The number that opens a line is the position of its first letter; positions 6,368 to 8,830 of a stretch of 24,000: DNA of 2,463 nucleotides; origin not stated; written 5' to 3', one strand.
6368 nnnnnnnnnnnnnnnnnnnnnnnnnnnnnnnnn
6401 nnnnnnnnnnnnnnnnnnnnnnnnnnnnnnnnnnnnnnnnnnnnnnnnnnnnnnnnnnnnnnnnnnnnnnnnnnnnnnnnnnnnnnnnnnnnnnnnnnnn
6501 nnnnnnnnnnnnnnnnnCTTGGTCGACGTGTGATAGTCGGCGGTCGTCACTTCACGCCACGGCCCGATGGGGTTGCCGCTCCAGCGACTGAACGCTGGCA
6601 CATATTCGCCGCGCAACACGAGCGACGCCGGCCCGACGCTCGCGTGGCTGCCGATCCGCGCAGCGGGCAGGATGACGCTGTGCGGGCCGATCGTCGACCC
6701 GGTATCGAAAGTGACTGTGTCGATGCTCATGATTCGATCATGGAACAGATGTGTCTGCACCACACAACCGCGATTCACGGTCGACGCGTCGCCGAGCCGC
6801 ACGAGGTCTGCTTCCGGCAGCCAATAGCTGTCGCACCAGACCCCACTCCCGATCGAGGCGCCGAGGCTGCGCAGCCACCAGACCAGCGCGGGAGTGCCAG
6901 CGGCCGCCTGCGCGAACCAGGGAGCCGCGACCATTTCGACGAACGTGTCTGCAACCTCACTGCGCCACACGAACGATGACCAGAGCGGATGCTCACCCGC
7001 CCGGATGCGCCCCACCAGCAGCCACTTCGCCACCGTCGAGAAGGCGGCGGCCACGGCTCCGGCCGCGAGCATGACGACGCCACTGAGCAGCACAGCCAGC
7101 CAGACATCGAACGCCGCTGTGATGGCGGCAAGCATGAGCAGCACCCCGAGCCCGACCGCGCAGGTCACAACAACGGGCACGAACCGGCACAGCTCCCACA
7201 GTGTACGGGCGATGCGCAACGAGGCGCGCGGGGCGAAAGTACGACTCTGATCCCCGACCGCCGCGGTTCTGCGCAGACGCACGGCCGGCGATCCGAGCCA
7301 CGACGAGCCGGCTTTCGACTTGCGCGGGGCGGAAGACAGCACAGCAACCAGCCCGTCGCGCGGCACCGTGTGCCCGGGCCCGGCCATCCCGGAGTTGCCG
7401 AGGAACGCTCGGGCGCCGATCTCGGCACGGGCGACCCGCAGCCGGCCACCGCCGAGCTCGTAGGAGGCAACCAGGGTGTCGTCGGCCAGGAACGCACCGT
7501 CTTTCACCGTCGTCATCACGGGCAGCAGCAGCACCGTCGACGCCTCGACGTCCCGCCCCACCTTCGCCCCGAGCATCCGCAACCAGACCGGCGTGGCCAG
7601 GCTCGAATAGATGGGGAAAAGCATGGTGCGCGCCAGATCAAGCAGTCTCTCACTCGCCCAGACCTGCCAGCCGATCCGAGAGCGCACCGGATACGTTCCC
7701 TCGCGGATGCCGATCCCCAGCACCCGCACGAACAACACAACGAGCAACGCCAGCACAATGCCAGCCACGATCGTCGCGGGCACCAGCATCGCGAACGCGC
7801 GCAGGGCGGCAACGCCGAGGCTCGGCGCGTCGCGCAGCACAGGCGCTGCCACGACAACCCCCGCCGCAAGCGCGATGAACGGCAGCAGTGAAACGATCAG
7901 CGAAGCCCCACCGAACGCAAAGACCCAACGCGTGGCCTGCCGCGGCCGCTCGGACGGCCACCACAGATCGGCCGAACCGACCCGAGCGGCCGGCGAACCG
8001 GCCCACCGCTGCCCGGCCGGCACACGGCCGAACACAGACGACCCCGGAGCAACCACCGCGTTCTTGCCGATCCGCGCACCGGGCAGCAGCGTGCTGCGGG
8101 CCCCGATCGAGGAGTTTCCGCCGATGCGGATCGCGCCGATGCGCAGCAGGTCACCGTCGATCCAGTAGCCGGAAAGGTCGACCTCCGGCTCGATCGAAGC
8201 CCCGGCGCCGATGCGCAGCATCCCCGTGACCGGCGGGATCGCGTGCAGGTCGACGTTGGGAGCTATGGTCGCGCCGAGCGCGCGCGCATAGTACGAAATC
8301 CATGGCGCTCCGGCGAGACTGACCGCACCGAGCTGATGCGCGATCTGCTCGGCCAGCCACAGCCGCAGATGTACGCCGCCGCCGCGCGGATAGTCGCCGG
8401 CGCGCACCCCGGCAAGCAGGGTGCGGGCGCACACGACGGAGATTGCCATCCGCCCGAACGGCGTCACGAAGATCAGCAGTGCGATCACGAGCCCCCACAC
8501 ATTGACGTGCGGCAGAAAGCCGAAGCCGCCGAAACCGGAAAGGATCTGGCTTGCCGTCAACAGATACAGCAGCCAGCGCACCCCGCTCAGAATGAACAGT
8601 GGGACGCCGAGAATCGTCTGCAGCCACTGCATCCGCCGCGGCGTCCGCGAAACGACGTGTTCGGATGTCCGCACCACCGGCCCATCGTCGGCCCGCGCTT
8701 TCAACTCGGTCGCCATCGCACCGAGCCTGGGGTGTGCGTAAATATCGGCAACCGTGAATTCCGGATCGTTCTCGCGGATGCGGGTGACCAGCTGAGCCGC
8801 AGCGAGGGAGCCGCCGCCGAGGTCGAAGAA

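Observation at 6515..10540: Single-module membrane NRPS with epsilon-poly-L-lysine synthetase (Pls/PosA-type) architecture; hand-read specificity code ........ points to Lys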

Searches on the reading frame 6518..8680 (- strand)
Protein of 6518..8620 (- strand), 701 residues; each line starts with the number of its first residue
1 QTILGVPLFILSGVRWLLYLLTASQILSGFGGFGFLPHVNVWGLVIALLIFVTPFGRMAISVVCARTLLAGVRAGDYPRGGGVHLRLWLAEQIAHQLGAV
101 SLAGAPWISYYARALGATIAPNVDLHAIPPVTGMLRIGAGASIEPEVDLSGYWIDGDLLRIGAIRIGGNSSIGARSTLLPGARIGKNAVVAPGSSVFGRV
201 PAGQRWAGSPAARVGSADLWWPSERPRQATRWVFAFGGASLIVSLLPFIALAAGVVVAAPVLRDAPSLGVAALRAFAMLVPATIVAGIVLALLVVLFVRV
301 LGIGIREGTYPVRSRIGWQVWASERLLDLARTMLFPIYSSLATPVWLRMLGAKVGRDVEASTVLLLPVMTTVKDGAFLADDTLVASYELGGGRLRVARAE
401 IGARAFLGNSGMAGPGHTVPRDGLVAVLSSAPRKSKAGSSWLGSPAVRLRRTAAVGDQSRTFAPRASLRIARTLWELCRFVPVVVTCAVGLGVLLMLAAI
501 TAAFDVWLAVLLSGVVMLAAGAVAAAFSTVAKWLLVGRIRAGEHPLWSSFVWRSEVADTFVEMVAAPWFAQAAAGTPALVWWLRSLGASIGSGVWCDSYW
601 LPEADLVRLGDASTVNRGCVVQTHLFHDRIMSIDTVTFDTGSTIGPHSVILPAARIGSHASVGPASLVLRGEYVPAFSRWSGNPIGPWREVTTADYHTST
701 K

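Call 53: predict_structure(alignment_id=A1)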
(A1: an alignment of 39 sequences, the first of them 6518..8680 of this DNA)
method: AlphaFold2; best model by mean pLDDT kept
length: 721 residues; sequences in the alignment: 39
mean_pLDDT: 76.9   pTM: 0.82
mean pLDDT of the five models: 76.9, 71.7, 68.9, 63.5, 58.1
residues with pLDDT >= 90: 197; 70-90: 328; 50-70: 109; < 50: 87
segments of 3 or more residues with pLDDT < 50: 1-6, 123-125, 211-214, 218-239, 448-475, 702-721
pLDDT, mean of each block of 10 residues (from residue 1): 55 88 87 93 88 84 91 86 92 89 91 83 60 82 65 76 60 85 67 56 57 49 39 36 64 75 86 89 89 93 93 94 90 85 85 78 89 89 78 83 65 77 71 63 52 30 30 55 82 88 94 95 92 94 95 91 84 88 90 88 92 86 82 88 76 89 83 85 73 76 36 28 34
secondary structure, 60 per line:
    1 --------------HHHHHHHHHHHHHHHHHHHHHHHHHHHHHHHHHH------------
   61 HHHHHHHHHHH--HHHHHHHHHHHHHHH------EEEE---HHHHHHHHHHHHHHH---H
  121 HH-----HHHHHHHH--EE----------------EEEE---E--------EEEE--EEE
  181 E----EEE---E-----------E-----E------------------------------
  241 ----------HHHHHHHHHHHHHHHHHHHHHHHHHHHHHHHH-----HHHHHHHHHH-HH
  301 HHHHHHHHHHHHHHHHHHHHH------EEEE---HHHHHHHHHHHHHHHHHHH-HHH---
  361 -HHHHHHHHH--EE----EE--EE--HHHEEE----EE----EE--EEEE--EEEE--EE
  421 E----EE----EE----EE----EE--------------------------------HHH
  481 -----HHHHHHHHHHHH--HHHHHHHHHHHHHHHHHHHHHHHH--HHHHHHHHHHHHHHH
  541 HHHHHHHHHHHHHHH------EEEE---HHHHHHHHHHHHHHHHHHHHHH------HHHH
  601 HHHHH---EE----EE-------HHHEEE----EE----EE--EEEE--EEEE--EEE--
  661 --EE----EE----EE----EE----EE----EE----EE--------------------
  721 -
elements in order (helices of 4 or more, strands of 3 or more residues): H15-48 H61-71 H74-88 E95-98 H102-116 H128-135 E156-159 E172-175 E178-181 E186-188 H251-282 H288-297 H299-321 E328-331 H335-353 H362-370 E390-392 E407-410 E413-416 E419-421 H486-497 H500-523 H526-555 E562-565 H569-590 H597-605 E627-629 E644-647 E650-653 E656-658

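Call 55: fold_search(model_id=the predicted structure, library=pdb)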
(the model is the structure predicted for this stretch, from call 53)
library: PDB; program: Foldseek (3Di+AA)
matches with E <= 10: 418; with E <= 0.001: 4
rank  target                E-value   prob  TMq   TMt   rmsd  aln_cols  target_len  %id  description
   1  7bw9_A                6.8e-04  0.60  0.10  0.17  12.4       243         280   12  Crystal structure of Serine acetyltransferase isoform 3 in complex with cysteine from Entamoeba histolytica (released 2021-04-14)
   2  4n6b_F                7.6e-04  0.97  0.10  0.26  13.0       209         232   17  Soybean Serine Acetyltransferase Complexed with CoA (released 2013-11-13)
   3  3ftt                  8.0e-04  1.00  0.12  0.39  12.8       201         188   15  Crystal Structure of the galactoside O-acetyltransferase from Staphylococcus aureus (released 2009-03-03)
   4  7ra4_B                9.9e-04  0.99  0.13  0.35  16.8       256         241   15  Crystal structure of Neisseria gonorrhoeae serine acetyltransferase (CysE) in complex with serine (released 2021-08-04)
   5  4aaw                  1.1e-03  0.87  0.10  0.15  18.4       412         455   10  S.pneumoniae GlmU in complex with an antibacterial inhibitor (released 2012-02-15)
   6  4eaa                  1.2e-03  1.00  0.11  0.38   1.8        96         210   21  X-ray crystal structure of the H141N mutant of perosamine N-acetyltransferase from Caulobacter crescentus in complex wit (released 2012-04-04)
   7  4dcl                  1.4e-03  1.00  0.12  0.40   7.2       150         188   18  Computationally Designed Self-assembling tetrahedron protein, T308, Crystallized in space group F23 (released 2012-06-06)
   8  9qez_B                1.5e-03  1.00  0.12  0.42   7.6       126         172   20  Carbonic anhydrase mutant (released 2025-12-10)
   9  5v0z_A                1.5e-03  0.99  0.12  0.39  12.9       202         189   16  Crystal structure of Galactoside O-acetyltransferase complex with CoA (P32 space group). (released 2017-03-15)
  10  7ra4_A                1.6e-03  0.98  0.11  0.31  16.7       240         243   15  Crystal structure of Neisseria gonorrhoeae serine acetyltransferase (CysE) in complex with serine (released 2021-08-04)
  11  5u2k                  1.7e-03  0.99  0.12  0.38  12.4       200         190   17  Crystal structure of Galactoside O-acetyltransferase complex with CoA (H3 space group) (released 2016-12-14)
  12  7tgh_C1               1.9e-03  0.99  0.09  0.24  16.9       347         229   10  Cryo-EM structure of respiratory super-complex CI+III2 from Tetrahymena thermophila (released 2022-04-06)
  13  7bw9_B                2.0e-03  0.87  0.10  0.22  15.7       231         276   16  Crystal structure of Serine acetyltransferase isoform 3 in complex with cysteine from Entamoeba histolytica (released 2021-04-14)
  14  4hzc_A                2.3e-03  0.99  0.13  0.33  14.3       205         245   12  Crystal structure of Serine acetyltransferase from Brucella abortus strain S19 (released 2014-02-19)
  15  6lcn_B                2.4e-03  0.47  0.11  0.19  14.2       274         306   13  Crystal structure of Serine Acetyltransferase from Planctomyces limnophilus at 2.15A (released 2020-12-02)
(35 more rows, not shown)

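Call 75: search_protein_representatives(protein=window:6518-8620:-)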
Query: 701 residues. Proteins with E-value up to 0.001 (for the whole library): 3624; up to 1e-10: 1775; up to 1e-30: 691. The best 150 are listed.
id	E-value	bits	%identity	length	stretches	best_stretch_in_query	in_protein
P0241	1.9e-292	988.5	65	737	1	1-698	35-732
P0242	6.6e-209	712.4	55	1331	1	35-689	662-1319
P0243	6.4e-181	619.9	65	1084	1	1-476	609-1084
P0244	4.5e-177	607.1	57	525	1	162-689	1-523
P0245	6.3e-166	570.3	45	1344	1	40-689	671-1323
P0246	8.0e-166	569.9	58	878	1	2-481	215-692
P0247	1.2e-163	562.8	64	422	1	283-688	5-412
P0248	7.4e-161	553.5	57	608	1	4-485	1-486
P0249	5.2e-155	534.2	49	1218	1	6-690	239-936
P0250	1.0e-144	500.2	41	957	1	2-689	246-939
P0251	6.2e-142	491.0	39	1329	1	7-686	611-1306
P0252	2.4e-141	489.0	39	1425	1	11-687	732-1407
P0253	1.1e-139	483.6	48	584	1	51-597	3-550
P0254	7.2e-136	470.9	40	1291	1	4-685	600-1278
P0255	1.7e-134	466.4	38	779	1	7-685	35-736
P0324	5.9e-79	282.8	29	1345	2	163-685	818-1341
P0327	7.8e-79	282.4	32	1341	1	1-688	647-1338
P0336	3.2e-77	277.1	29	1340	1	33-698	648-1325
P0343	1.5e-76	274.9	29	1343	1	11-685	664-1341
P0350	8.6e-76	272.4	32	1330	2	81-684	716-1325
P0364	1.8e-74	268.0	34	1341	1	41-690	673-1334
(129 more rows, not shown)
